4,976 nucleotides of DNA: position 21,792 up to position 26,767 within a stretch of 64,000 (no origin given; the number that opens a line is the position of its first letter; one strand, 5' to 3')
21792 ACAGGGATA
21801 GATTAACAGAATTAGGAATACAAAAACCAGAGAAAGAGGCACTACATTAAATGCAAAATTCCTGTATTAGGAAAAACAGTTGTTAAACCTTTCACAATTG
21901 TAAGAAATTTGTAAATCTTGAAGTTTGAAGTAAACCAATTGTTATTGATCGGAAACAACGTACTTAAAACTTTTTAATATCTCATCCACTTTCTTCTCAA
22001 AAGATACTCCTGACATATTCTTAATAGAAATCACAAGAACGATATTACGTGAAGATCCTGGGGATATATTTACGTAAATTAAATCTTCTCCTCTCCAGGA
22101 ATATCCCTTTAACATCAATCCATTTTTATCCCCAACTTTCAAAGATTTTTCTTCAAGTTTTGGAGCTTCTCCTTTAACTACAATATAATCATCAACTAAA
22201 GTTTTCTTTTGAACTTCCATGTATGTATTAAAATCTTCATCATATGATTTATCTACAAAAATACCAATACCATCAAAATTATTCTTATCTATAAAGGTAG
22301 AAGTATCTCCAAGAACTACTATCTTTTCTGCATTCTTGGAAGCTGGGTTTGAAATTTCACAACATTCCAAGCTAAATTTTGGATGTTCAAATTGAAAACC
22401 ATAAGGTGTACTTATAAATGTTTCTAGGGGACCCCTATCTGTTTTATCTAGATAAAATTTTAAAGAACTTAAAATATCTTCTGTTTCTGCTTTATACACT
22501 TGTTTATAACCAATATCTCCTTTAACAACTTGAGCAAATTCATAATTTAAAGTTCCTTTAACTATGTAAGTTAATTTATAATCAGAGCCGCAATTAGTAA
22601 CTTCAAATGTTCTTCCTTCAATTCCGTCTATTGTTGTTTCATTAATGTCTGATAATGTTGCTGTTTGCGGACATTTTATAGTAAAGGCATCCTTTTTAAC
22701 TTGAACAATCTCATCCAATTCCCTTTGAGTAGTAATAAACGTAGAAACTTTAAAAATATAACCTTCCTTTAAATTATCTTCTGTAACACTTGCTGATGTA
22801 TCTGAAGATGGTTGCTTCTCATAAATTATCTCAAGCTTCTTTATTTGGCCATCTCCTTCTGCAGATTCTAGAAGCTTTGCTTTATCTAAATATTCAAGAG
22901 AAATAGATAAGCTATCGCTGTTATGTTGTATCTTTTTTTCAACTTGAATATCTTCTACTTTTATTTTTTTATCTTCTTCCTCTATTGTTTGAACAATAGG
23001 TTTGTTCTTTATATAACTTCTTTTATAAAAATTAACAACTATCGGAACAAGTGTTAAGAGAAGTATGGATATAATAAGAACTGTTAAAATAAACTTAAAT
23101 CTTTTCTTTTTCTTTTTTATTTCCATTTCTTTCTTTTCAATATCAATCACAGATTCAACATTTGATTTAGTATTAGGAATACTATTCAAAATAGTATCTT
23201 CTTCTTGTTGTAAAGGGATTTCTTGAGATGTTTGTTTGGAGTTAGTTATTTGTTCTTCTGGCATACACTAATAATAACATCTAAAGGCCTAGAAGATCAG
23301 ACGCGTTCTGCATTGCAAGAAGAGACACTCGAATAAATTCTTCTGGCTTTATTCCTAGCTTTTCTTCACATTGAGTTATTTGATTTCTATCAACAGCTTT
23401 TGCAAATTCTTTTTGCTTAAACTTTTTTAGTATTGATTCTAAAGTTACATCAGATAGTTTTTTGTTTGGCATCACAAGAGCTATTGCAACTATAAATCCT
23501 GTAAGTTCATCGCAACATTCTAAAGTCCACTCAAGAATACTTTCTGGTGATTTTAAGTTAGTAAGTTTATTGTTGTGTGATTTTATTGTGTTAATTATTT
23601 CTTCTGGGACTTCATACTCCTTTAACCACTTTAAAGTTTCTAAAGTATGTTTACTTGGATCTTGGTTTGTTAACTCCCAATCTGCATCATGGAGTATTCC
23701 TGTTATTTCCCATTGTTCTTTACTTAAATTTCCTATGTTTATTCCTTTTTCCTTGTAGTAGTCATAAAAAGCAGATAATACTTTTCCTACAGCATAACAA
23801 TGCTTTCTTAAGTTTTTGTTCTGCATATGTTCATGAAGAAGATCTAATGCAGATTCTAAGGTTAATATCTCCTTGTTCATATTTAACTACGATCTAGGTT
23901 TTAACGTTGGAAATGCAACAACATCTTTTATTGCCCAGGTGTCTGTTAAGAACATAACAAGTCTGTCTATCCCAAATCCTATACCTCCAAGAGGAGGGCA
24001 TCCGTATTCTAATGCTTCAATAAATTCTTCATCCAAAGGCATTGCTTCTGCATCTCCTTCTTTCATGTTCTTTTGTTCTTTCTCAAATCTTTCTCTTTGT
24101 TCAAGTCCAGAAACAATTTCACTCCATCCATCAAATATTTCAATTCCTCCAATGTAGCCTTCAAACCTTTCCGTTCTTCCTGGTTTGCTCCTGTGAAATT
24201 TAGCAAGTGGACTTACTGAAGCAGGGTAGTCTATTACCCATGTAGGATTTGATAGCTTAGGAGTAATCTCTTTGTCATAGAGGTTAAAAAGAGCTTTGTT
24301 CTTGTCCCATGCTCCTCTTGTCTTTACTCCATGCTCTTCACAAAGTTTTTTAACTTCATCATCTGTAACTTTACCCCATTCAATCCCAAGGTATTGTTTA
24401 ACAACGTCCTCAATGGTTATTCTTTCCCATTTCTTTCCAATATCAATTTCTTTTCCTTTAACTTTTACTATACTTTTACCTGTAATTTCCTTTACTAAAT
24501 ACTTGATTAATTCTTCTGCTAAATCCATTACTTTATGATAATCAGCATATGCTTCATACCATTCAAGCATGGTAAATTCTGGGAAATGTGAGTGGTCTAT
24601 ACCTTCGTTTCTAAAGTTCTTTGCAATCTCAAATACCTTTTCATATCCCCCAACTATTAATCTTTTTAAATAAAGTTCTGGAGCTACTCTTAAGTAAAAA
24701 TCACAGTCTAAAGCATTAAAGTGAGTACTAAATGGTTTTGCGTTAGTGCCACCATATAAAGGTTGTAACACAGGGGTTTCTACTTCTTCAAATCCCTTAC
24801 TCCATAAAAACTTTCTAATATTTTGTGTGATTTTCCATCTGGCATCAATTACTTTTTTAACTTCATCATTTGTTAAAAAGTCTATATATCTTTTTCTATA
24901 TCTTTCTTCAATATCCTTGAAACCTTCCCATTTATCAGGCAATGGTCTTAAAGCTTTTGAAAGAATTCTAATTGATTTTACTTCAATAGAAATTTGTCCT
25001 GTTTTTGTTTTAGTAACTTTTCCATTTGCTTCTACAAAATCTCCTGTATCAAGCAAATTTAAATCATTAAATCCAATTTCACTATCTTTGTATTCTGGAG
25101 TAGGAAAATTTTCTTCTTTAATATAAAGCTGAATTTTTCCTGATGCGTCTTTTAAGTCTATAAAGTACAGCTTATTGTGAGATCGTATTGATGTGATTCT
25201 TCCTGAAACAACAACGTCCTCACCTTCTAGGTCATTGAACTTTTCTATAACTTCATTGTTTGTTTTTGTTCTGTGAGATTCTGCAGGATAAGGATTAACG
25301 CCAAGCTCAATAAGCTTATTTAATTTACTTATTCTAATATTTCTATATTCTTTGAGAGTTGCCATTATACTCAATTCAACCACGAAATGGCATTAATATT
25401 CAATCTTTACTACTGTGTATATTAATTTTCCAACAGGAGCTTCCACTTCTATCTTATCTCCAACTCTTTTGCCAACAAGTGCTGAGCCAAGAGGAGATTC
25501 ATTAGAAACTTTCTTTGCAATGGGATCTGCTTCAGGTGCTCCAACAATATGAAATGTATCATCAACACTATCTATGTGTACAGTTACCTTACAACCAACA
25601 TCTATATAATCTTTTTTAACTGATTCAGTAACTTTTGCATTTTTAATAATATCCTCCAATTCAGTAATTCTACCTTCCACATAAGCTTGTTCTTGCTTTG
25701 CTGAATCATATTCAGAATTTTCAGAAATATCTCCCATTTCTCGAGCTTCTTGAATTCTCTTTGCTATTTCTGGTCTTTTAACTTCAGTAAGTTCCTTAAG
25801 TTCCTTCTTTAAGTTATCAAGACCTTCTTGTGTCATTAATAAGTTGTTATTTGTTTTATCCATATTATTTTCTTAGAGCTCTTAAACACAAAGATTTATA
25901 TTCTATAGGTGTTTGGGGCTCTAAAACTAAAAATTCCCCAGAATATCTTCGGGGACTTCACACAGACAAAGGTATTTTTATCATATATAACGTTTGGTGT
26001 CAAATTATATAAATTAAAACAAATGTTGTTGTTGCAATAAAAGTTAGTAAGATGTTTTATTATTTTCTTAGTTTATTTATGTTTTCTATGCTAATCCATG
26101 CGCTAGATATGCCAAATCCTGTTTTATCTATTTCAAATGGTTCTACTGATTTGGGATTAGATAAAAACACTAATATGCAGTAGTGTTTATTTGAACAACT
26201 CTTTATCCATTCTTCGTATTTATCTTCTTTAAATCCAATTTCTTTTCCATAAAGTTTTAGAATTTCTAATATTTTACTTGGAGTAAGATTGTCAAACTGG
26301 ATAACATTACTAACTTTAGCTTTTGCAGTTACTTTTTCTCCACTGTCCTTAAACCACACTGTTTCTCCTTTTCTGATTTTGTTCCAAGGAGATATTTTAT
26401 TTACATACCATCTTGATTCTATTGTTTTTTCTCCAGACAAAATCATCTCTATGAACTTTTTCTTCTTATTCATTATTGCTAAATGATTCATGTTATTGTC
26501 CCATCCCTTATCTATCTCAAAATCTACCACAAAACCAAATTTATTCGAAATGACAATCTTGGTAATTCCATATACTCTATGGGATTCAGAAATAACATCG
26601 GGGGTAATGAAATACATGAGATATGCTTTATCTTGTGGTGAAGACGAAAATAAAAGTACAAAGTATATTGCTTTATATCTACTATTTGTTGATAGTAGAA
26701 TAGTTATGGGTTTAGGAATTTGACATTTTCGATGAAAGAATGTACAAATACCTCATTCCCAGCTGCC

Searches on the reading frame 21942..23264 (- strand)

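Call 6: search_protein_families(library=pfam, proteins=[window:21942-23264:-], max_evalue=1)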
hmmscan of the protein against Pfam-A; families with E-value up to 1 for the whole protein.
window:21942-23264:- (440 aa): 2 families
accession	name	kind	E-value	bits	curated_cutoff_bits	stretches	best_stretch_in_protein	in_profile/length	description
PF12575.13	Pox_EPC_I2-L1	-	0.12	13.1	23.4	0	334-360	10-35/72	Poxvirus entry protein complex L1 and I2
PF13800.11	Sigma_reg_N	-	0.34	11.6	26.3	1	46-92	3-48/91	Sigma factor regulator N-terminal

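Call 51: search_protein_families(library=padloc, proteins=[window:21942-23264:-], max_evalue=1)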
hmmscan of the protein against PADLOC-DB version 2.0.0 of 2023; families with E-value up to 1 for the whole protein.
window:21942-23264:- (440 aa): 0 families

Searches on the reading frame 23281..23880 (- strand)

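Call 6: search_protein_families(library=pfam, proteins=[window:23281-23880:-], max_evalue=1)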
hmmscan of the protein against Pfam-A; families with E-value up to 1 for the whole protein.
window:23281-23880:- (199 aa): 3 families
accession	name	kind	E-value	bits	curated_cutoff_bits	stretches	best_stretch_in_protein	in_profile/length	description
PF01966.28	HD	-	8.3e-05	23.3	22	1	26-107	3-90/116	HD domain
PF06757.18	Ins_allergen_rp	-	0.0095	16.3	23.2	1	79-167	57-142/174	Insect allergen related repeat, nitrile-specifier detoxification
PF08874.15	DUF1835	-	0.08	13.5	21.1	1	81-136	50-110/122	Domain of unknown function (DUF1835)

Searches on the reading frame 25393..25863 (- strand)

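Call 86: search_protein_families(library=pfam, proteins=[window:25393-25863:-], max_evalue=0.001)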
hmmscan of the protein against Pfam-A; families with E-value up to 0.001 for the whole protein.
window:25393-25863:- (156 aa): 2 families
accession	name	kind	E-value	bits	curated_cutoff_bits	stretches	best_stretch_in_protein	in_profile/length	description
PF03449.20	GreA_GreB_N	-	1.2e-29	102.7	24.5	1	9-78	2-71/71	Transcription elongation factor, N-terminal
PF01272.25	GreA_GreB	-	1.3e-21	76.7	26.9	1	84-156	3-77/77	Transcription elongation factor, GreA/GreB, C-term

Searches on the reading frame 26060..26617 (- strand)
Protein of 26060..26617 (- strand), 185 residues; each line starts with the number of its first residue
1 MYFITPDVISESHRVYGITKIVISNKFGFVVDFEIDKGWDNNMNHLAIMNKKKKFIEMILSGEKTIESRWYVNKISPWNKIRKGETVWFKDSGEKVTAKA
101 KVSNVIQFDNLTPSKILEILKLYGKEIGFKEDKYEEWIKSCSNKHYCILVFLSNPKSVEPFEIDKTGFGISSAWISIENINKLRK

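Call 86: search_protein_families(library=pfam, proteins=[window:26060-26617:-], max_evalue=0.001)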
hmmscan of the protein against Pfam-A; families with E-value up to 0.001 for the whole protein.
window:26060-26617:- (185 aa): 1 family
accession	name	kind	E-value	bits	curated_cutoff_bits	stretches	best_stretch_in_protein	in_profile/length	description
PF04266.20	ASCH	-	0.00055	21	21.2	0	52-139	4-78/103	ASCH domain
